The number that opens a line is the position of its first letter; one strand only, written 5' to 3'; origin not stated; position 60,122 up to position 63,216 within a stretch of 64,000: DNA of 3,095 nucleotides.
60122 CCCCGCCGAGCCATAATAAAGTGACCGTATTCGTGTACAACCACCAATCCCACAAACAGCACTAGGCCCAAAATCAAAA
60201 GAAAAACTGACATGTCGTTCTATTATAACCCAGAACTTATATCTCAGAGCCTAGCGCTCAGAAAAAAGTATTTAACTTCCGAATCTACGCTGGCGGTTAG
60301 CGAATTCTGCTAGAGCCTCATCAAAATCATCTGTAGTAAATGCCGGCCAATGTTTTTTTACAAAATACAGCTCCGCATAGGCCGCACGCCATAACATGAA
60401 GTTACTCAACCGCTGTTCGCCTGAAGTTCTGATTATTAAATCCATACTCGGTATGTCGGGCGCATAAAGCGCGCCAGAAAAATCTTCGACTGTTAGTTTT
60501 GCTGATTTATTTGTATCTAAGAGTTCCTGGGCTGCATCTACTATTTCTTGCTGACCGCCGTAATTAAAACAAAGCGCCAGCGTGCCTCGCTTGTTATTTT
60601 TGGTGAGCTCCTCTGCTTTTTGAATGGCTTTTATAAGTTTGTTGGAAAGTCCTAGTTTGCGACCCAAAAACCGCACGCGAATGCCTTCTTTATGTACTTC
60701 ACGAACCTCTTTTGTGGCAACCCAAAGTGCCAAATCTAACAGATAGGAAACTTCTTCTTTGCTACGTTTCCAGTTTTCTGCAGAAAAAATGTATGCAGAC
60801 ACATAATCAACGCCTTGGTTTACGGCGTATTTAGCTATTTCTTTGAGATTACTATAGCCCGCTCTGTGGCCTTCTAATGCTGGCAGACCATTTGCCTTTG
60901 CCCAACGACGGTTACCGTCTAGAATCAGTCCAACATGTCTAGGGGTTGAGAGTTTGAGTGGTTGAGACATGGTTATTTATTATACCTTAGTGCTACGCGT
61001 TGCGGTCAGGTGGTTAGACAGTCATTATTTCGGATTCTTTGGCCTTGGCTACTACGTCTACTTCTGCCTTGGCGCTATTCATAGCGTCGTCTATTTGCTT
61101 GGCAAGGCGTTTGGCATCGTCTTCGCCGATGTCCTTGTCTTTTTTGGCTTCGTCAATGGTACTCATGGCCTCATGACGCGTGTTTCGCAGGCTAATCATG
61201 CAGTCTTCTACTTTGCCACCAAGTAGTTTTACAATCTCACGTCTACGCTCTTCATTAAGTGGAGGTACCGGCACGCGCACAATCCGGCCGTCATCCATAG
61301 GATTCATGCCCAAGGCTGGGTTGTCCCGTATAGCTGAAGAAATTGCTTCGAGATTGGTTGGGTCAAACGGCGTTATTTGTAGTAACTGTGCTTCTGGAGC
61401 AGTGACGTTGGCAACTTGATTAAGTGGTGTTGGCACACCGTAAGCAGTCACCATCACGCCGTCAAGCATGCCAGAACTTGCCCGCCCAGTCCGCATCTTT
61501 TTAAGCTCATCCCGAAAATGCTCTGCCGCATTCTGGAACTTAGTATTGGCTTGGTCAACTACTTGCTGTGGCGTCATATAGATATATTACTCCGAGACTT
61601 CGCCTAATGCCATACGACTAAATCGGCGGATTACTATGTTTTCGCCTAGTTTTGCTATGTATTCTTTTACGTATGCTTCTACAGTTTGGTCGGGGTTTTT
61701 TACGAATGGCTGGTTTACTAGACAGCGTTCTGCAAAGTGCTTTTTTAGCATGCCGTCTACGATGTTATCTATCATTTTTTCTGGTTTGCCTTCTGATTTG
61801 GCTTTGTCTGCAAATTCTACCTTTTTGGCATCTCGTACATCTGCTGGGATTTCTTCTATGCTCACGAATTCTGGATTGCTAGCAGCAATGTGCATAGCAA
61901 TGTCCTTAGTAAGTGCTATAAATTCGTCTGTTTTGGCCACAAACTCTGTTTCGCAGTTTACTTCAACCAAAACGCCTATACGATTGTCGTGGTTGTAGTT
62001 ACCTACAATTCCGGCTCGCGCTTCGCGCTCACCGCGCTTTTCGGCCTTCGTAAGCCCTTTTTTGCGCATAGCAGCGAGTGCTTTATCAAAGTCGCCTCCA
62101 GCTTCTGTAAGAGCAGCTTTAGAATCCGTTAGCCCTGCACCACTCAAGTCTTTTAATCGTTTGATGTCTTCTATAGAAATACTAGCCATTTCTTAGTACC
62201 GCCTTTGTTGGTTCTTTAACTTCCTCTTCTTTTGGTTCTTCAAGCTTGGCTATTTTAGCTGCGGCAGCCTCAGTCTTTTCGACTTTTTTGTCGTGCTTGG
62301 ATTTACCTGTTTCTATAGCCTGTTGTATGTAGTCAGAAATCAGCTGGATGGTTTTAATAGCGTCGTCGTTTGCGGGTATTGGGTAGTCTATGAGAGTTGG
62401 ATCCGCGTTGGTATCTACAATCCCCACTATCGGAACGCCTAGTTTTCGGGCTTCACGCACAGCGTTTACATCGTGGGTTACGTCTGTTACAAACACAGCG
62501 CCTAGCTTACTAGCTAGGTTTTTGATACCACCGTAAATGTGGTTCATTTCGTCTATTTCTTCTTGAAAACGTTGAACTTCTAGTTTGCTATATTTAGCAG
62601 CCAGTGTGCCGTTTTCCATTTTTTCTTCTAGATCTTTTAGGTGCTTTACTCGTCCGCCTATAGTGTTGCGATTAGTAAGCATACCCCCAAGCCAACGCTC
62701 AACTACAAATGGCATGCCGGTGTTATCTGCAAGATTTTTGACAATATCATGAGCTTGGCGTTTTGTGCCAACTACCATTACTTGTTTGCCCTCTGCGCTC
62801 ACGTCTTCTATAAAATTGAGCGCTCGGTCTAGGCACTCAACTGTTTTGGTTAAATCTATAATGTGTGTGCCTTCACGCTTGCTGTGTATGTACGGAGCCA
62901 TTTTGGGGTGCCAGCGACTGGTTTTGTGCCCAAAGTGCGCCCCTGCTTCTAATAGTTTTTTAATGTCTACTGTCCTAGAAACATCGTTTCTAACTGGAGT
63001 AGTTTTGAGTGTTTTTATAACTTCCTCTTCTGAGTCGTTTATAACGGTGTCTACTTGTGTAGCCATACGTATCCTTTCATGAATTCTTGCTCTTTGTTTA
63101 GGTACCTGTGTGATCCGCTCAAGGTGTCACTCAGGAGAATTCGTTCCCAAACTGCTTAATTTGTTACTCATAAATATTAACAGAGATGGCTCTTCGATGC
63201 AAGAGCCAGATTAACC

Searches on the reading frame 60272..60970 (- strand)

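Call 52: search_protein_families(library=pfam, proteins=[window:60272-60970:-], max_evalue=0.0001)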
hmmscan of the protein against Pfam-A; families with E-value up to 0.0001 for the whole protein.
window:60272-60970:- (232 aa): 1 family
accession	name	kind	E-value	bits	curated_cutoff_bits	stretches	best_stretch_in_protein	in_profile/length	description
PF01255.24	Prenyltransf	-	2e-78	263.4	27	1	16-231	1-219/219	Putative undecaprenyl diphosphate synthase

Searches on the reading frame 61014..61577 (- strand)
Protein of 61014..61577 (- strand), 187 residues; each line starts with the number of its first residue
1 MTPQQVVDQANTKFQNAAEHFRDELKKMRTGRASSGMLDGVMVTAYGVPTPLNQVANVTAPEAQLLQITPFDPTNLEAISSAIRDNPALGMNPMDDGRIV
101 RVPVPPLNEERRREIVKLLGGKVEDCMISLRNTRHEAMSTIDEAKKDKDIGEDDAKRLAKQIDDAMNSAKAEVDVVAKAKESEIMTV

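Call 52: search_protein_families(library=pfam, proteins=[window:61014-61577:-], max_evalue=0.0001)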
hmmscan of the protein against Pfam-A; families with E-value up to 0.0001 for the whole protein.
window:61014-61577:- (187 aa): 1 family
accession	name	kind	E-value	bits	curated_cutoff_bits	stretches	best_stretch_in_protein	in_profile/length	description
PF01765.24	RRF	-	1.6e-54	184.6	29.7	1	21-185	1-164/164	Ribosome recycling factor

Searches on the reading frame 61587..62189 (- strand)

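Call 52: search_protein_families(library=pfam, proteins=[window:61587-62189:-], max_evalue=0.0001)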
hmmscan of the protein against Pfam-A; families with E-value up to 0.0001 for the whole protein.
window:61587-62189:- (200 aa): 1 family
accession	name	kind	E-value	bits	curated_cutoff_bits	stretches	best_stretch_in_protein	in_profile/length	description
PF00889.24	EF_TS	-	1.9e-36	126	27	1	57-197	77-204/204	Elongation factor TS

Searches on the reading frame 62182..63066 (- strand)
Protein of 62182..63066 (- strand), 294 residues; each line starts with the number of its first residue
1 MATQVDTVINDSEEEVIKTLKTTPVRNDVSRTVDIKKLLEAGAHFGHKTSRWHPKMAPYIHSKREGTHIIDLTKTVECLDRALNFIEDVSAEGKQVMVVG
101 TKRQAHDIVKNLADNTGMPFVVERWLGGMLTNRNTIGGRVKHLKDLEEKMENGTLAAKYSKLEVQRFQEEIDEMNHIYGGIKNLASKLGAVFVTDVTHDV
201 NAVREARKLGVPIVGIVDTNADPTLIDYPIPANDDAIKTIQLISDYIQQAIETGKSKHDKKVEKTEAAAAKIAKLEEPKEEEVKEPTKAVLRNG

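Call 52: search_protein_families(library=pfam, proteins=[window:62182-63066:-], max_evalue=0.0001)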
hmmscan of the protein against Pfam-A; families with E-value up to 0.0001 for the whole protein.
window:62182-63066:- (294 aa): 1 family
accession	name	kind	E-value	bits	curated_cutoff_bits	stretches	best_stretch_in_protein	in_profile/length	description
PF00318.25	Ribosomal_S2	-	9.4e-83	277.2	26.1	1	38-254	1-216/216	Ribosomal protein S2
